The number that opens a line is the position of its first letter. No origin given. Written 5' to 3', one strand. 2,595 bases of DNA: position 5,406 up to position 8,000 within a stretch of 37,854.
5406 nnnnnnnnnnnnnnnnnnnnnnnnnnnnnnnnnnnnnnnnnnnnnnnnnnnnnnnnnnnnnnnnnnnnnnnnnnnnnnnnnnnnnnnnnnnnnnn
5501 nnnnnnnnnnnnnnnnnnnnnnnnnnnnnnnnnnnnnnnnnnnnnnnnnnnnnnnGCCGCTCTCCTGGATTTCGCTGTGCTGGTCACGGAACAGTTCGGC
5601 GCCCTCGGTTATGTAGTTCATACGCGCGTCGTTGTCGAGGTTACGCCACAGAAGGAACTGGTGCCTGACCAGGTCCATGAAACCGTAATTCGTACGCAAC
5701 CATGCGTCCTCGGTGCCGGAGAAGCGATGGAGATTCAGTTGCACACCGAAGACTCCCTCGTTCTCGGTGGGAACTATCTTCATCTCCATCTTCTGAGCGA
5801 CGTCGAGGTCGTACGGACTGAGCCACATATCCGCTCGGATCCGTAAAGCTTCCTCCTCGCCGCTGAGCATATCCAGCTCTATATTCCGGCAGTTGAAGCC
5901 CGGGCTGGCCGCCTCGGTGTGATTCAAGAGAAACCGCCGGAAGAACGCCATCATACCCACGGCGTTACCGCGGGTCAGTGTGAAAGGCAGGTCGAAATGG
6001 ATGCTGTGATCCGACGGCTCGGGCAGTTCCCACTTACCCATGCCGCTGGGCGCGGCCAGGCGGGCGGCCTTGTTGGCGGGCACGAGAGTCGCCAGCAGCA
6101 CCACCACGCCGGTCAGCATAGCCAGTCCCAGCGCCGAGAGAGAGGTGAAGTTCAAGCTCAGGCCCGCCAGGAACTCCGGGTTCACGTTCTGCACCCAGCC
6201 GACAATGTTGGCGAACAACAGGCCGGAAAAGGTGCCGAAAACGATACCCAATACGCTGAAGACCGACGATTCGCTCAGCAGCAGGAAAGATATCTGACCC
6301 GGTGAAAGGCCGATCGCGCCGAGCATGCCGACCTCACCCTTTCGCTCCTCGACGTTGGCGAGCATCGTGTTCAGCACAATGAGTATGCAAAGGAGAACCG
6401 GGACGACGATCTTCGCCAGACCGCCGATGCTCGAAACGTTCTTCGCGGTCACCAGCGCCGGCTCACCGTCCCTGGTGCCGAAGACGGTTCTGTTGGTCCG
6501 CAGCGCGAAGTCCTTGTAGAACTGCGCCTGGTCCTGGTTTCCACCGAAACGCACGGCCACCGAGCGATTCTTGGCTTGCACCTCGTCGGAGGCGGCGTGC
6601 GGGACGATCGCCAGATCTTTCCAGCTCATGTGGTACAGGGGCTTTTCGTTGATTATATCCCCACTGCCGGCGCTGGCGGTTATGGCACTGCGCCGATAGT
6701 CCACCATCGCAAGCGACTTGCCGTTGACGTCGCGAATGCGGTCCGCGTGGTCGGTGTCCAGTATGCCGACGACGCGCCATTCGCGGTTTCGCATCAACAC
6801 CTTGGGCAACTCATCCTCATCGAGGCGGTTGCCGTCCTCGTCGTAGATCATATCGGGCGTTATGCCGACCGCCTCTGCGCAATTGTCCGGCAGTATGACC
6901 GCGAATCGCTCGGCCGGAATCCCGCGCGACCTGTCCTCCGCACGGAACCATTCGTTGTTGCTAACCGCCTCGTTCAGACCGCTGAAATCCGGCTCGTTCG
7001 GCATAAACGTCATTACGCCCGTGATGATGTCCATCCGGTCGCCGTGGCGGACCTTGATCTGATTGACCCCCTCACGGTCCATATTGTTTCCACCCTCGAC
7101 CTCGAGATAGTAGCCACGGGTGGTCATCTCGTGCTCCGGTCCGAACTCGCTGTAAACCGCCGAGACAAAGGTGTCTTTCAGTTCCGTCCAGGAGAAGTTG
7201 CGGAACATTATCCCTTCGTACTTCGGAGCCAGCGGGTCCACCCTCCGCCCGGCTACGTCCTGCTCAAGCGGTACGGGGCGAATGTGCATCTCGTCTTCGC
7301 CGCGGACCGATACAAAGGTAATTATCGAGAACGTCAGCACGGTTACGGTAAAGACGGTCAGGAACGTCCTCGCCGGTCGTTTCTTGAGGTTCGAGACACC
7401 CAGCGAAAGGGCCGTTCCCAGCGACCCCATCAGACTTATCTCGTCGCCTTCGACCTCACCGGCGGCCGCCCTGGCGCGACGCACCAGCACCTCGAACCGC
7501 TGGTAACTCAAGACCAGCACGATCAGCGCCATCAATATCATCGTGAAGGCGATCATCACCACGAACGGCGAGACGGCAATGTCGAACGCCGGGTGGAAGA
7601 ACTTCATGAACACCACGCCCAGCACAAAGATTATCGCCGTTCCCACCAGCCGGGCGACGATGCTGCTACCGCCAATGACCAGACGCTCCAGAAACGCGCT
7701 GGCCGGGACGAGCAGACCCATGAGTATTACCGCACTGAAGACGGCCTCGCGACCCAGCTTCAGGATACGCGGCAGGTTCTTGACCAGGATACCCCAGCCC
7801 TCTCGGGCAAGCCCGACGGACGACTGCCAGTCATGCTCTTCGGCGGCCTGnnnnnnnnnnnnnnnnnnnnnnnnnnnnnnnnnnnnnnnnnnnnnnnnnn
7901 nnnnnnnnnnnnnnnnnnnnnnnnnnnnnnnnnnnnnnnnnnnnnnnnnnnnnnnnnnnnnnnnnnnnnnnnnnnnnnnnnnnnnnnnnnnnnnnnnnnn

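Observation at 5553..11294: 1913-aa tandem FtsX permease whose first 'periplasmic domain' is a ~1160-aa LysM/PA/M28-like ectodomain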

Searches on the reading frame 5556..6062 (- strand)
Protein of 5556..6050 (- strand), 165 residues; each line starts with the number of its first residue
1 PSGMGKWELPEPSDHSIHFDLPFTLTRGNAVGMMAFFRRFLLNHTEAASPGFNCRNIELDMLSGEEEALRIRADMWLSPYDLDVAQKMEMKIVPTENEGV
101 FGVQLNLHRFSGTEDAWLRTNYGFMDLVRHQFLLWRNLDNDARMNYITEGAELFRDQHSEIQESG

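Call 39: search_protein_families(library=pfam, proteins=[window:5556-6050:-], max_evalue=10)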
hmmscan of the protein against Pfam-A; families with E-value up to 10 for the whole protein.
window:5556-6050:- (165 aa): 0 families

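Call 69: search_solved_structures(query=A6, max_evalue=10)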
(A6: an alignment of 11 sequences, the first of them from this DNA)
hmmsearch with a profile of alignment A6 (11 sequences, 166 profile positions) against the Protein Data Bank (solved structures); distinct sequences matched with E-value up to 10: 3.
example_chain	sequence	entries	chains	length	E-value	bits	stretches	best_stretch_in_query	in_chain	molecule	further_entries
5cwl_A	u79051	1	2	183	0.57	13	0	102-121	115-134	Designed helical repeat protein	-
6psx_E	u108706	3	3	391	0.7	12.7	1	7-71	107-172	Cell division control protein 50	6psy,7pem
6roh_C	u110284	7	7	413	0.78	12.6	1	7-71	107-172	Cell division control protein 50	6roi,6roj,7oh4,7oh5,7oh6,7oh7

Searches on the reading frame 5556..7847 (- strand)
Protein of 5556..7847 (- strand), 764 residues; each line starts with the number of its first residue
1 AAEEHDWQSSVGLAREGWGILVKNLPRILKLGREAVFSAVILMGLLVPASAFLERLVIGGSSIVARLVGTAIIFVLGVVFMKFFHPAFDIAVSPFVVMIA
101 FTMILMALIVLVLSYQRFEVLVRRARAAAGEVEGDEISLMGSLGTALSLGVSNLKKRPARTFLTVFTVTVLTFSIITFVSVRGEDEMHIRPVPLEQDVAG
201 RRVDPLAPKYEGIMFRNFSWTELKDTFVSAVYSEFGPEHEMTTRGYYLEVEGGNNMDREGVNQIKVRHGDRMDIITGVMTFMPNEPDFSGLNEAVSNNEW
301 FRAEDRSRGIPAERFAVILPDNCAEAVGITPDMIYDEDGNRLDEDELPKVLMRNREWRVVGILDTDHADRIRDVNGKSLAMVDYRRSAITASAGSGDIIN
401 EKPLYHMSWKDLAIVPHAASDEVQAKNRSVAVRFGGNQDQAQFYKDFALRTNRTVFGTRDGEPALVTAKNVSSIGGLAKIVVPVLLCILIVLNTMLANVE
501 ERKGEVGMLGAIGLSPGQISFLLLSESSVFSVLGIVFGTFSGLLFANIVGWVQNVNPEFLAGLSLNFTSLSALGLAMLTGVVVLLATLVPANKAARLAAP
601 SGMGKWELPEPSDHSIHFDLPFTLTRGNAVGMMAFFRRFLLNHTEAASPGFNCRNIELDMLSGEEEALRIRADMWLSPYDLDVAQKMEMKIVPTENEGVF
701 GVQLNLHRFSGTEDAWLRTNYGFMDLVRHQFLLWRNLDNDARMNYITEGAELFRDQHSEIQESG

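Call 28: predict_structure(alignment_id=A2)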
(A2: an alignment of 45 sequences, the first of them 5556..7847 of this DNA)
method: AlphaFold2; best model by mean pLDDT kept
length: 764 residues; sequences in the alignment: 45
mean_pLDDT: 80.2   pTM: 0.60
mean pLDDT of the five models: 80.2, 78.8, 78.8, 78.5, 75.5
residues with pLDDT >= 90: 231; 70-90: 368; 50-70: 141; < 50: 24
segments of 3 or more residues with pLDDT < 50: 130-137, 473-477, 599-605, 762-764
pLDDT, mean of each block of 10 residues (from residue 1): 78 78 80 80 85 83 81 88 82 67 72 68 56 43 63 75 77 70 68 91 93 93 90 85 94 76 93 96 95 95 88 94 97 93 94 95 97 95 88 79 92 96 95 86 81 87 84 49 64 63 59 59 75 85 79 70 60 74 69 56 58 85 76 90 84 89 84 87 91 75 91 88 84 76 83 68 47
secondary structure, 60 per line:
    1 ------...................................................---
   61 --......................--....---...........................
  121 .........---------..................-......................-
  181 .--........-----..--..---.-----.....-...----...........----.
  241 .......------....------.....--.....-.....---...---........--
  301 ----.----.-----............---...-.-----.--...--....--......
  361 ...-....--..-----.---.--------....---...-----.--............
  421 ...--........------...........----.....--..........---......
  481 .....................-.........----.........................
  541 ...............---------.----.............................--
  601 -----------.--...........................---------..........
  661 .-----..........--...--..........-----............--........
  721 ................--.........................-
elements in order (helices of 4 or more, strands of 3 or more residues): H7-57 H63-84 H87-90 H94-129 H139-156 H158-179 E184-191 E212-216 H225-235 E240-247 H254-257 E264-268 E271-275 E277-281 H291-294 E316-320 H321-327 E349-352 E355-363 H365-368 H391-394 E412-416 H417-423 E426-433 H440-450 E455-459 E462-471 H475-501 H503-511 H516-555 H570-598 E615-625 H626-641 E651-661 E667-676 E684-693 E699-710 H713-736 H739-763

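Call 31: fold_search(model_id=the predicted structure, library=pdb)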
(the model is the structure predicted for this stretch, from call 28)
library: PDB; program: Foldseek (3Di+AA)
matches with E <= 10: 1128; with E <= 0.001: 36
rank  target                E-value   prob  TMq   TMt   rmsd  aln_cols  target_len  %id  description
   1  5gko_A                7.5e-12  1.00  0.22  0.26  20.9       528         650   14  Crystal structure of tripartite-type ABC transporter, MacB from Acinetobacter baumannii (released 2017-11-15)
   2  5lil_A                6.4e-11  1.00  0.24  0.28  15.6       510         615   14  Structure of Aggregatibacter actinomycetemcomitans MacB bound to ATPyS (P21) (released 2017-11-15)
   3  9rld_C                7.1e-11  1.00  0.22  0.38  16.2       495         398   13  LolCDE complex with Lpp lipoprotein (released 2026-01-21)
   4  9rld_E                1.3e-10  1.00  0.21  0.35  19.1       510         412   14  LolCDE complex with Lpp lipoprotein (released 2026-01-21)
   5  9rlc_E                4.1e-10  1.00  0.20  0.33  19.2       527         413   13  LolCDE complex with Lpp lipoprotein (released 2026-01-21)
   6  9xro_E                7.3e-10  1.00  0.19  0.33  18.9       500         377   13  LolCDE in complex with SMT-738_3 (released 2026-03-18)
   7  9rli_E                9.3e-10  1.00  0.20  0.35  18.9       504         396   13  LolCDEdelta(235-252) complex with Pal lipoprotein (released 2026-01-21)
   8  5nik_J                9.7e-10  1.00  0.22  0.26  18.7       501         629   17  Structure of the MacAB-TolC ABC-type tripartite multidrug efflux pump (released 2017-05-24)
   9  5xu1_M                1.9e-09  1.00  0.19  0.34  21.3       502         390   13  Structure of a non-canonical ABC transporter from Streptococcus pneumoniae R6 (released 2018-01-24)
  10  5lil_B                2.1e-09  1.00  0.22  0.27  15.8       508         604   13  Structure of Aggregatibacter actinomycetemcomitans MacB bound to ATPyS (P21) (released 2017-11-15)
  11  5lj7_B                4.5e-09  1.00  0.21  0.26  16.2       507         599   13  Structure of Aggregatibacter actinomycetemcomitans MacB bound to ATP (P21) (released 2017-11-15)
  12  7w7a_J                5.2e-09  1.00  0.19  0.40  20.5       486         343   12  Heme exporter in complex with Mn-containing protoporphyrin IX, Mn-anomalous data (released 2022-06-22)
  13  7mdx_A                5.2e-09  1.00  0.21  0.38  15.9       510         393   13  LolCDE nucleotide-free (released 2021-08-11)
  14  5lj6                  6.6e-09  1.00  0.21  0.26  17.5       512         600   14  Structure of Aggregatibacter actinomycetemcomitans MacB bound to ATPyS (P6522) (released 2017-11-15)
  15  7w78_B                7.2e-09  1.00  0.19  0.40  20.0       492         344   11  Heme exporter HrtBA in complex with Mg-AMPPNP (released 2022-06-22)
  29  9ge7_A                3.7e-06  1.00  0.18  0.17  22.8       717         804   12  Structure of E. coli YbbAP with bound ATP analogue (released 2025-05-28)
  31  7tcg_A                1.6e-05  1.00  0.17  0.20  22.8       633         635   10  BceAB nucleotide-free conformation (released 2022-04-06)
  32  8g3a_A                3.5e-05  1.00  0.17  0.20  22.8       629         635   11  BceAB-S nucleotide free TM state 1 (released 2023-06-21)
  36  5c59_A                7.1e-04  1.00  0.13  0.43  11.4       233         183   10  Crystal structure of the periplasmic region of MacB from E. coli (released 2016-06-22)
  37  8tzk_C                1.9e-02  0.99  0.21  0.45  15.3       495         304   11  Cryo-EM structure of Vibrio cholerae FtsE/FtsX/EnvC complex, shortened (released 2023-12-20)
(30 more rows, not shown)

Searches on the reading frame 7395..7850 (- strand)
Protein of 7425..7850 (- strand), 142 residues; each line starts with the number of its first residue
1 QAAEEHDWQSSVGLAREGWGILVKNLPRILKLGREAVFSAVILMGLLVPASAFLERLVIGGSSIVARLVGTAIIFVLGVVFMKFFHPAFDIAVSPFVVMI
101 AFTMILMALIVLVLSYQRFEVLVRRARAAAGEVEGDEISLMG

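Call 39: search_protein_families(library=pfam, proteins=[window:7425-7850:-], max_evalue=10)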
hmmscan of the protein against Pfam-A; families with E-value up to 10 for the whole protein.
window:7425-7850:- (142 aa): 6 families
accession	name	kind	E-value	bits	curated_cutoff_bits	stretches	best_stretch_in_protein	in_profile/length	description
PF02656.20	DUF202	-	0.0055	17.6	23.4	1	74-124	20-67/68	Domain of unknown function (DUF202)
PF13623.11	SurA_N_2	-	0.71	10.2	28.5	1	98-140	13-53/145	SurA-like N-terminal domain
PF04276.17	DUF443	-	0.96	9.6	26.2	1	67-115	64-111/202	Protein of unknown function (DUF443)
PF05366.16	Sarcolipin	-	1.5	9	26.4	0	99-117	16-30/31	Sarcolipin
PF11188.13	DUF2975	-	2.1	8.7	27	1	63-115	66-113/130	Protein of unknown function (DUF2975)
PF20990.2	DUF2207_C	-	4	7.5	33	1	66-135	141-205/247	Predicted membrane protein (DUF2207) C-terminal domain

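Call 68: search_solved_structures(query=A5, max_evalue=10)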
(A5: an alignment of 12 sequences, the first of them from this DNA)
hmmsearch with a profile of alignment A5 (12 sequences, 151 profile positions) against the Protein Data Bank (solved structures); distinct sequences matched with E-value up to 10: 5.
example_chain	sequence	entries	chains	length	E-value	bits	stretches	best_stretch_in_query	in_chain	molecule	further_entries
9qtq_J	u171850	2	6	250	0.091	15.8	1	40-90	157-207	Tetrahydromethanopterin S-methyltransferase subunit D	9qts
7v5c_A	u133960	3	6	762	0.11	15.5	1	76-144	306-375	ABC-type oligopeptide transporter ABCB9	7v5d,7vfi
4tqu_N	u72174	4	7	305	0.24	14.4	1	35-124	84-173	AlgM2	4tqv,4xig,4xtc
6vms_R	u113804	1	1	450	1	12.4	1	83-137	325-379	Endolysin,D(2) dopamine receptor,D(2) dopamine receptor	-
8zgs_C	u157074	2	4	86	3.1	10.8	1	79-131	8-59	High affinity immunoglobulin epsilon receptor subunit gamma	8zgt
